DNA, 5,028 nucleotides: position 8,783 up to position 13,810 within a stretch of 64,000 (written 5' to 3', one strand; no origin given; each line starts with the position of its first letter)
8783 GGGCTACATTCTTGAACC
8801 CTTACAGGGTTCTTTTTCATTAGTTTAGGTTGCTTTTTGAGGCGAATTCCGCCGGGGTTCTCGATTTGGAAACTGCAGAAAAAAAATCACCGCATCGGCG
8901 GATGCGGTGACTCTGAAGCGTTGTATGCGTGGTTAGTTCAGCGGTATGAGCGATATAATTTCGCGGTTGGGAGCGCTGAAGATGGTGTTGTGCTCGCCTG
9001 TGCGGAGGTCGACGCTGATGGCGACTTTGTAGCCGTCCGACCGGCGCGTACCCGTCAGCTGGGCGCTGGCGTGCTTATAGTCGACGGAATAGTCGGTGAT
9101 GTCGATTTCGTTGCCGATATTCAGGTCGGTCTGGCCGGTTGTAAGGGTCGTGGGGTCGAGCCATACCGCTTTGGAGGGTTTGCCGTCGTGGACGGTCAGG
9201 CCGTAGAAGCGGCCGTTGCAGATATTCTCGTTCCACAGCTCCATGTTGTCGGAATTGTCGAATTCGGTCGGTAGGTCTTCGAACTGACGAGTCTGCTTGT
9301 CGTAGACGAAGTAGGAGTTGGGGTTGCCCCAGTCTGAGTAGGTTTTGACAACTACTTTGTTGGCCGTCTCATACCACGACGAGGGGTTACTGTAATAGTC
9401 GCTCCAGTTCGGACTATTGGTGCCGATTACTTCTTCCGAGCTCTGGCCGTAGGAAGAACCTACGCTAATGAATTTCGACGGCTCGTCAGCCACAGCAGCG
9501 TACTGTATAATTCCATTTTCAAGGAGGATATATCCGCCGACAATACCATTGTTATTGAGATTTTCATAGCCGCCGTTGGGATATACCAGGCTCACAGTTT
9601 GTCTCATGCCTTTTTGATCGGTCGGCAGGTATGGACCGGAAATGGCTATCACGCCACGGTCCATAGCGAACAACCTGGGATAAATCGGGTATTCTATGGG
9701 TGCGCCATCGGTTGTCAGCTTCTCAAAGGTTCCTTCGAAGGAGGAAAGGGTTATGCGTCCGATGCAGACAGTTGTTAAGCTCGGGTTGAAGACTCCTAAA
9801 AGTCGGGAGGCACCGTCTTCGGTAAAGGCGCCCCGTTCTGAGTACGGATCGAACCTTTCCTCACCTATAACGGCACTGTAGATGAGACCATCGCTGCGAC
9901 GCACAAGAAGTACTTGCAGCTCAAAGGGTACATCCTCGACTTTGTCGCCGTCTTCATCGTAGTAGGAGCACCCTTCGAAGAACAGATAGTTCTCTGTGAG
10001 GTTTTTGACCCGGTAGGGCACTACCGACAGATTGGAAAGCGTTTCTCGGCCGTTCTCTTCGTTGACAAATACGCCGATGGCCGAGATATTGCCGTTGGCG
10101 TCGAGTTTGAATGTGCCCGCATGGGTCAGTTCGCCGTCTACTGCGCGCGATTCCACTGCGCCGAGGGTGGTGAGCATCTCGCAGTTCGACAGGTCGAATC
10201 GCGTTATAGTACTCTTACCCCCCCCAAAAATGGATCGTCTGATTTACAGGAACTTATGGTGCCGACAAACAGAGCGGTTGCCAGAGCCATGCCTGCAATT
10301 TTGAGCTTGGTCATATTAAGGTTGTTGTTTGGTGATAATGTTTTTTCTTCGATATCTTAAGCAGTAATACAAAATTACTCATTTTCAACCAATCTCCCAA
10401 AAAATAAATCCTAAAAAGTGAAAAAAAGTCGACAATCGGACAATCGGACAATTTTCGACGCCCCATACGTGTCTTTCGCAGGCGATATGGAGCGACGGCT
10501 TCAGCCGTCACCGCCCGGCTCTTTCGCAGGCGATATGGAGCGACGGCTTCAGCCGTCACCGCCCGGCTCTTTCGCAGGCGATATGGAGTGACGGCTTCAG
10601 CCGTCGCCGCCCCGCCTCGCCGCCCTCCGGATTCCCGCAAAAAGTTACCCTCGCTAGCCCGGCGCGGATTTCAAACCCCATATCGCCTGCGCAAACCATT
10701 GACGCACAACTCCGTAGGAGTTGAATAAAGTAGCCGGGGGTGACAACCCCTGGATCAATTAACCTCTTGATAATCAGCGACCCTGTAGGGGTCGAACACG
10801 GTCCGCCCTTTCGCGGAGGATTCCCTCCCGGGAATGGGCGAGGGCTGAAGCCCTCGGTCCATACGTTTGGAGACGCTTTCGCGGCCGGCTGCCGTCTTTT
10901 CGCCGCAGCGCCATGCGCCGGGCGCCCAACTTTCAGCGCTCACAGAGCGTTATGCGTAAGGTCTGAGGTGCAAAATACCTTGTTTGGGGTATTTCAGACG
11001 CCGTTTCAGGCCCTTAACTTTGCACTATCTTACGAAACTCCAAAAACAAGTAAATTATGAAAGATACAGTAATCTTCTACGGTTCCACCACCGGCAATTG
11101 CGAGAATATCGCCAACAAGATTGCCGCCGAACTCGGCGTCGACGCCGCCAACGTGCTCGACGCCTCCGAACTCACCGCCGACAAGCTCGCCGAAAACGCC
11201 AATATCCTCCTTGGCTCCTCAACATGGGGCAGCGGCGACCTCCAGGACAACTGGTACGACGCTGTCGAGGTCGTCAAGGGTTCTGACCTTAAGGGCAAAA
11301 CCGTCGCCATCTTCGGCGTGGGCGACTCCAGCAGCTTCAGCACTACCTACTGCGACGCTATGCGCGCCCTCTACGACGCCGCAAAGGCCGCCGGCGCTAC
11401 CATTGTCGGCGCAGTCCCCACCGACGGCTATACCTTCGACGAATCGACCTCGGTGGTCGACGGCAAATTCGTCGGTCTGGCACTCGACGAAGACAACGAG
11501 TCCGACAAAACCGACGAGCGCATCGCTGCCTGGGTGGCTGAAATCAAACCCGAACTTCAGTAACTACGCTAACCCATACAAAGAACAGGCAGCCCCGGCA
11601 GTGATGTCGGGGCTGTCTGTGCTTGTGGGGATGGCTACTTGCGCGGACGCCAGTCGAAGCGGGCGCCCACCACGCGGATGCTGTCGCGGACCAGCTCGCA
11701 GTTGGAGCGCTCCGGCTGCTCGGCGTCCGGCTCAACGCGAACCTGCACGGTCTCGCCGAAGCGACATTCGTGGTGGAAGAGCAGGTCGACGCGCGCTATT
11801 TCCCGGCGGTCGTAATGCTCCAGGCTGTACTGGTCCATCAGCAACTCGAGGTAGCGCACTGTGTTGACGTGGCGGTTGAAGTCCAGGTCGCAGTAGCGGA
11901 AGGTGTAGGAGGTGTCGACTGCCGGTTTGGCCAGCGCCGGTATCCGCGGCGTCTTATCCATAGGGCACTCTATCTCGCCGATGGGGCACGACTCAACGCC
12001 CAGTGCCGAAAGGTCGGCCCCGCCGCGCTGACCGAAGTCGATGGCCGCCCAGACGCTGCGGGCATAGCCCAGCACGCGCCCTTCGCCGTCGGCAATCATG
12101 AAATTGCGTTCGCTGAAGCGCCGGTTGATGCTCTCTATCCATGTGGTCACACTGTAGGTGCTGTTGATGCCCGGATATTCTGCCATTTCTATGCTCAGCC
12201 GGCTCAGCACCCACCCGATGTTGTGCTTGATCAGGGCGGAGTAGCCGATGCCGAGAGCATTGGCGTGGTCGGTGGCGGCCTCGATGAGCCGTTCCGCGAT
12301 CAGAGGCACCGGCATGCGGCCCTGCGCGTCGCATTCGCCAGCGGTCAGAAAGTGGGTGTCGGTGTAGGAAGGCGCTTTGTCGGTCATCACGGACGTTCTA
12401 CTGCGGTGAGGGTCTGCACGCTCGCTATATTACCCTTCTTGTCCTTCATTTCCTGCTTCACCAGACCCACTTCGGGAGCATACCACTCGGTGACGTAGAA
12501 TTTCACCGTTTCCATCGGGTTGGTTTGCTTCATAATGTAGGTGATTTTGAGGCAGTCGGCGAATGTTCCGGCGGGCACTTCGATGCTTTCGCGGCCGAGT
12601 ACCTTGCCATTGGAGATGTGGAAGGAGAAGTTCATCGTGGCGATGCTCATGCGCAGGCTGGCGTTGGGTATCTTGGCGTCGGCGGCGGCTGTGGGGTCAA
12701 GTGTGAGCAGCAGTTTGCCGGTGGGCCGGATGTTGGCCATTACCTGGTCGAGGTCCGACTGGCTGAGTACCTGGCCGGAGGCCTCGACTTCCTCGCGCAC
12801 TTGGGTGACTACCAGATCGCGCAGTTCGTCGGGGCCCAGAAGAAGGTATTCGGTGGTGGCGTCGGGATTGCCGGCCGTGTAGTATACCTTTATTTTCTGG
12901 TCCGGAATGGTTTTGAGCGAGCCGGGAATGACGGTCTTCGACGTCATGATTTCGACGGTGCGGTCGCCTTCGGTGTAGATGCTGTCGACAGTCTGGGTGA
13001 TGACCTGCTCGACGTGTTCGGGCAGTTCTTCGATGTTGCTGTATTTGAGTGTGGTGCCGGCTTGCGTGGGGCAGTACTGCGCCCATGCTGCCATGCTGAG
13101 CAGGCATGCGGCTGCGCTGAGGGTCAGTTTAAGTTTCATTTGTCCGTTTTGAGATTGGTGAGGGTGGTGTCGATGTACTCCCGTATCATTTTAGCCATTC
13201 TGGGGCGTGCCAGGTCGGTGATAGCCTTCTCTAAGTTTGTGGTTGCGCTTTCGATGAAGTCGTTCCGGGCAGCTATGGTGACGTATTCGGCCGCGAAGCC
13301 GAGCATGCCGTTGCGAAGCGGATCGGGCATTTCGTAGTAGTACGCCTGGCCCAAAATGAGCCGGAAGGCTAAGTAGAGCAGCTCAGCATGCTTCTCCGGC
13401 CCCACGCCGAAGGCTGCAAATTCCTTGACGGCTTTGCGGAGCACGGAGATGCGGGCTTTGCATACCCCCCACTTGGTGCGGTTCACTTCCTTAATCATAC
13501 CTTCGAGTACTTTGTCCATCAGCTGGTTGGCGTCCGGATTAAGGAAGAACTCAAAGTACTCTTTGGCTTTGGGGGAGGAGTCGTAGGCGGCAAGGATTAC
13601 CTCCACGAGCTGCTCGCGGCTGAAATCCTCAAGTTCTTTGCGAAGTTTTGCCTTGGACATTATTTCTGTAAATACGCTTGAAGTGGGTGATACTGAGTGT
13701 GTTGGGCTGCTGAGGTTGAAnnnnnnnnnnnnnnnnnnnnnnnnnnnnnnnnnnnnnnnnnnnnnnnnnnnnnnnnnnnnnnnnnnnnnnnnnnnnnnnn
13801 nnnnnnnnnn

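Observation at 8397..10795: ~325-bp direct repeats with tandem 48-bp hairpin units bracket the phase-variable lipoprotein gene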

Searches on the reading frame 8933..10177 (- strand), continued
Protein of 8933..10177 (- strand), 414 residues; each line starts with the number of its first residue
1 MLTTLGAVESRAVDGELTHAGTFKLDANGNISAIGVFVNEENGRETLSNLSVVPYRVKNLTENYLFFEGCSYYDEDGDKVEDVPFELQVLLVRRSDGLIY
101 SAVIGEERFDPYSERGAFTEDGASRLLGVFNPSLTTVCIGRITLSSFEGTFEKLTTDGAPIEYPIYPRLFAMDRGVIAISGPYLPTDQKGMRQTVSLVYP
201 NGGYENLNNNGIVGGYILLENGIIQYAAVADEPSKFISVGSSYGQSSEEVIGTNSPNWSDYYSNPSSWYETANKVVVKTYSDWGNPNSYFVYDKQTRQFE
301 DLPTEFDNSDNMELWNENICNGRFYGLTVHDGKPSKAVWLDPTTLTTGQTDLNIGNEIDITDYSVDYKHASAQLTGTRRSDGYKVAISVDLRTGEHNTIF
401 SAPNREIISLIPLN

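Call 88: find_encoding_contigs(protein=P0022, flank=6000, max_places=3)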
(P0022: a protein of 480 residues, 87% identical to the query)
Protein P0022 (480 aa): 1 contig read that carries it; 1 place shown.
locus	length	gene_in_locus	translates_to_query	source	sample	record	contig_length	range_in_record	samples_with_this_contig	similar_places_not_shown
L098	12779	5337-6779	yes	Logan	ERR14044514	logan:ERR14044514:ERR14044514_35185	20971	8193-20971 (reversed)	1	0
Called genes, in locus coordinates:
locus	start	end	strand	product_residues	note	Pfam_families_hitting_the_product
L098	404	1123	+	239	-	PF27126:NmeDI_C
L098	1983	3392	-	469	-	PF00919:UPF0004, PF04055:Radical_SAM, PF01938:TRAM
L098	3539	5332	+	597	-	-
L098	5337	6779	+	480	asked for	PF18990:DUF5723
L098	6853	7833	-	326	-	PF00365:PFK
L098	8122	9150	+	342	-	PF00480:ROK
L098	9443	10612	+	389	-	PF00155:Aminotran_1_2, PF01041:DegT_DnrJ_EryC1, PF00266:Aminotran_5 (weak)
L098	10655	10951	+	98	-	PF00085:Thioredoxin, PF00578:AhpC-TSA (weak), PF08534:Redoxin (faint), PF13098:Thioredoxin_2, PF13899:Thioredoxin_7 (weak), PF14595:Thioredoxin_9, PF13462:Thioredoxin_4 (faint), PF13905:Thioredoxin_8 (faint)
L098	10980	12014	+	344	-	PF07884:VKOR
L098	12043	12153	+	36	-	-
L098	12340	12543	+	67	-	PF12732:YtxH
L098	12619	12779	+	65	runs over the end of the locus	PF12732:YtxH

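Call 98: search_protein_families(library=ncbifam, proteins=[window:8933-10177:-, P0002, P0006], max_evalue=0.01)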
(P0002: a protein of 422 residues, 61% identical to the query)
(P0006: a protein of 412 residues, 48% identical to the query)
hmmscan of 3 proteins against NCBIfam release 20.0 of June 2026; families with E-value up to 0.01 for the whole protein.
window:8933-10177:- (414 aa): 0 families

P0002 (422 aa): 0 families

P0006 (412 aa): 1 family
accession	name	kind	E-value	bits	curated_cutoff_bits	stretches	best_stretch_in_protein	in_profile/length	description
NF033933.0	fosA8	exception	0.0034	17.6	300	1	262-332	43-112/138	FosA8 family fosfomycin resistance glutathione transferase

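Call 105: predict_structure(alignment_id=A4)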
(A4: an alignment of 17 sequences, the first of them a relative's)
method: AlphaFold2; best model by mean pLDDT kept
length: 414 residues; sequences in the alignment: 17
mean_pLDDT: 80.9   pTM: 0.78
mean pLDDT of the five models: 80.9, 79.5, 78.6, 78.4, 76.6
residues with pLDDT >= 90: 160; 70-90: 165; 50-70: 59; < 50: 30
segments of 3 or more residues with pLDDT < 50: 1-21, 185-190, 412-414
pLDDT, mean of each block of 10 residues (from residue 1): 30 36 64 63 67 86 89 84 84 85 75 87 89 76 84 86 86 93 50 84 86 84 87 90 92 66 81 92 78 93 89 92 94 91 96 87 90 92 91 91 68 44
secondary structure, 60 per line:
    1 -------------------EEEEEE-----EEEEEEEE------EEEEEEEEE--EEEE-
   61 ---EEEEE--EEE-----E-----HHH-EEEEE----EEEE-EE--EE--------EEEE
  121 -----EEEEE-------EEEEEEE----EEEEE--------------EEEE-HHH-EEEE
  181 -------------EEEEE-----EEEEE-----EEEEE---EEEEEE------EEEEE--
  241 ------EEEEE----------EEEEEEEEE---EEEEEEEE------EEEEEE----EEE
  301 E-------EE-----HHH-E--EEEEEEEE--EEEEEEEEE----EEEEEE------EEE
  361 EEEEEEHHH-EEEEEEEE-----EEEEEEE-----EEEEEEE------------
elements in order: E20-25 E31-38 E45-53 E56-59 E64-68 E71-73 E89-93 E98-101 E117-120 E126-130 E138-144 E149-153 E168-171 E177-180 E194-198 E204-208 E214-218 E222-227 E234-238 E247-251 E262-270 E274-281 E288-293 E298-301 E323-330 E333-341 E346-351 E358-366 E371-378 E384-390 E396-402

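Call 107: fold_search(model_id=the predicted structure, library=pdb)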
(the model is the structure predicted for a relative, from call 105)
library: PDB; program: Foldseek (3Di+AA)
matches with E <= 10: 937; with E <= 0.001: 357
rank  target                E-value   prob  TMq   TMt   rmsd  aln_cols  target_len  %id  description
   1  8f5o_E                3.0e-07  1.00  0.23  0.11  22.9       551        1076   11  Structure of Leishmania tarentolae IFT-A (state 1) (released 2022-12-21)
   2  8em4_A                2.5e-06  1.00  0.20  0.03  27.4       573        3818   10  Cryo-EM structure of LRP2 at pH 7.5 (released 2023-02-08)
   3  5uzw_C                4.0e-06  1.00  0.40  0.26   6.7       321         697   13  PCY1 G696Insertion Variant in Complex with Follower Peptide and the Covalent Inhibitor ZPP (released 2017-05-31)
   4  5jrl_D                4.0e-06  1.00  0.23  0.17  17.6       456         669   11  Crystal Structure of the Sphingopyxin I Lasso Peptide Isopeptidase SpI-IsoP (Native) (released 2016-09-14)
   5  5gqt                  5.7e-06  1.00  0.30  0.27  18.3       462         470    9  Crystal structure of a specifier Protein from Arabidopsis thaliana (released 2017-06-21)
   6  6pnv                  6.6e-06  1.00  0.31  0.31  14.3       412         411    9  1.42 Angstrom Resolution Crystal Structure of Translocation Protein TolB from Salmonella enterica (released 2019-07-17)
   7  4r40_C                6.9e-06  1.00  0.33  0.33  14.0       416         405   10  Crystal Structure of TolB/Pal complex from Yersinia pestis. (released 2014-09-03)
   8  5jrk_B                8.4e-06  1.00  0.23  0.16  17.3       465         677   11  Crystal Structure of the Sphingopyxin I Lasso Peptide Isopeptidase SpI-IsoP (SeMet-derived) (released 2016-09-28)
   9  5uw3_D                8.8e-06  1.00  0.40  0.26   6.7       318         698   13  PCY1 in Complex with Follower Peptide (released 2017-05-31)
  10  5uw6_D                9.2e-06  1.00  0.41  0.27   6.8       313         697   13  PCY1 in Complex with Follower Peptide and Covalent Inhibitor ZPP (released 2017-05-31)
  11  2ecf                  9.2e-06  1.00  0.37  0.25  12.6       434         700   12  Crystal Structure of Dipeptidyl Aminopeptidase IV from Stenotrophomonas maltophilia (released 2008-02-26)
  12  7esk_A                1.0e-05  1.00  0.28  0.28  14.9       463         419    8  Crystal structure of a L-rhamnose-alpha-1,4-D-glucuronate lyase from Fusarium oxysporum 12S, Ligand free form (released 2021-08-04)
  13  5o3x_B                1.1e-05  1.00  0.41  0.27   7.1       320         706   13  Structural characterization of the fast and promiscuous macrocyclase from plant - apo PCY1 (released 2018-02-07)
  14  3g0d_B                1.1e-05  1.00  0.42  0.28  12.5       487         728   10  Crystal structure of dipeptidyl peptidase IV in complex with a pyrimidinedione inhibitor 2 (released 2010-02-16)
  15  5uzw_A                1.2e-05  1.00  0.41  0.27   6.7       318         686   12  PCY1 G696Insertion Variant in Complex with Follower Peptide and the Covalent Inhibitor ZPP (released 2017-05-31)
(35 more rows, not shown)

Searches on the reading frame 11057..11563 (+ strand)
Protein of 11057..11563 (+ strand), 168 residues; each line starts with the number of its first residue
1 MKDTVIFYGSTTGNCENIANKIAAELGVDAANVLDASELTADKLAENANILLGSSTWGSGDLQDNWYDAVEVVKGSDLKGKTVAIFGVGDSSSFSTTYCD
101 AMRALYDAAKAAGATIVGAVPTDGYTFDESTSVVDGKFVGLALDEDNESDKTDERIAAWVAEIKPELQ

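Call 12: search_protein_families(library=pfam, proteins=[window:11057-11563:+], max_evalue=0.01)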
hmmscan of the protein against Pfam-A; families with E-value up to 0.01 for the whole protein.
window:11057-11563:+ (168 aa): 4 families
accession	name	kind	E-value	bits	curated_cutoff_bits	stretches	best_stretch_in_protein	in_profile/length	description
PF00258.30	Flavodoxin_1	-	8.1e-26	91.3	25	1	6-159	1-143/143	Flavodoxin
PF12724.12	Flavodoxin_5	-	9.3e-08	32.9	27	1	5-127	1-125/145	Flavodoxin domain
PF12641.12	Flavodoxin_3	-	0.00048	20.4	27.5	1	6-124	2-111/160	Flavodoxin domain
PF00578.27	AhpC-TSA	-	0.0034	17.8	26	1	71-126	16-72/124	AhpC/TSA family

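Call 70: find_encoding_contigs(protein=window:11057-11563:+, flank=5000, max_places=10)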
Protein window:11057-11563:+ (168 aa): 5 contigs read that carry it; 3 places shown.
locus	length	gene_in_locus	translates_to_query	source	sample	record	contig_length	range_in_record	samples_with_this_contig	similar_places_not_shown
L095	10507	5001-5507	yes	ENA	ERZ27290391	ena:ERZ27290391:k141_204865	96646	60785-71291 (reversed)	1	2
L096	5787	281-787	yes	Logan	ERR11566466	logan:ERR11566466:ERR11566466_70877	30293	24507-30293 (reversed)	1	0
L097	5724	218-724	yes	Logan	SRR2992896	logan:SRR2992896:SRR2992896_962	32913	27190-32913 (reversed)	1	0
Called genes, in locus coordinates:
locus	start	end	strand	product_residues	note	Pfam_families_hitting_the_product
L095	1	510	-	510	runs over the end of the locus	-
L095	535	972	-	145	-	PF01479:S4 (weak)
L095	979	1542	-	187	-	PF01195:Pept_tRNA_hydro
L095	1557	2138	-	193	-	PF01386:Ribosomal_L25p, PF14693:Ribosomal_TL5_C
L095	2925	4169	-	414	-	-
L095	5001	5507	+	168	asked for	PF00258:Flavodoxin_1, PF12724:Flavodoxin_5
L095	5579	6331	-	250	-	PF01643:Acyl-ACP_TE, PF20791:Acyl-ACP_TE_C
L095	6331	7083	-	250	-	PF21347:DUF3108_like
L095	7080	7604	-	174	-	PF19652:DUF6155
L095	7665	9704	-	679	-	PF25174:Beta-prop_THOC3 (faint), PF26549:Tricorn_N (weak), PF07676:PD40 (faint), PF26550:Tricorn_2nd, PF00561:Abhydrolase_1 (faint), PF02129:Peptidase_S15 (weak), PF00326:Peptidase_S9, PF01738:DLH (weak)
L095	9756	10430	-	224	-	-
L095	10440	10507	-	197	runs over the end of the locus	-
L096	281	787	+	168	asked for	PF00258:Flavodoxin_1, PF12724:Flavodoxin_5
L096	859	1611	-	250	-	PF01643:Acyl-ACP_TE, PF20791:Acyl-ACP_TE_C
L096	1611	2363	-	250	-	PF21347:DUF3108_like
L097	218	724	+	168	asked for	PF00258:Flavodoxin_1, PF12724:Flavodoxin_5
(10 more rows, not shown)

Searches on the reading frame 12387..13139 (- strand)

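Call 12: search_protein_families(library=pfam, proteins=[window:12387-13139:-], max_evalue=0.01)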
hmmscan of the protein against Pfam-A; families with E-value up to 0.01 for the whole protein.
window:12387-13139:- (250 aa): 2 families
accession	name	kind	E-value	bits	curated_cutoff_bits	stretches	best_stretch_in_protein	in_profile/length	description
PF21347.3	DUF3108_like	-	6.6e-25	88.6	27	1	152-244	105-199/199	DUF3108-like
PF11306.15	DUF3108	-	0.0002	21.7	26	1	161-236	129-202/209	Protein of unknown function (DUF3108)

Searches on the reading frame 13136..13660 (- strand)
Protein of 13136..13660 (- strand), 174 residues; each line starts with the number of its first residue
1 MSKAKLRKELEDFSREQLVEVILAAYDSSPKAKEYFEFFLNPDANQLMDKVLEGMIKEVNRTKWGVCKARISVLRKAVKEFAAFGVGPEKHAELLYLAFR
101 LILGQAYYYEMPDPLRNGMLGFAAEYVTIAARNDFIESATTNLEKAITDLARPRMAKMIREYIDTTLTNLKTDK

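Call 12: search_protein_families(library=pfam, proteins=[window:13136-13660:-], max_evalue=0.01)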
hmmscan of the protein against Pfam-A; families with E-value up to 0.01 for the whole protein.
window:13136-13660:- (174 aa): 1 family
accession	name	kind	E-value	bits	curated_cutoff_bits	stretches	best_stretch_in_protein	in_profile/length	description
PF19652.4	DUF6155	-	7.5e-10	39.3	27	1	1-94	1-94/170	Family of unknown function (DUF6155)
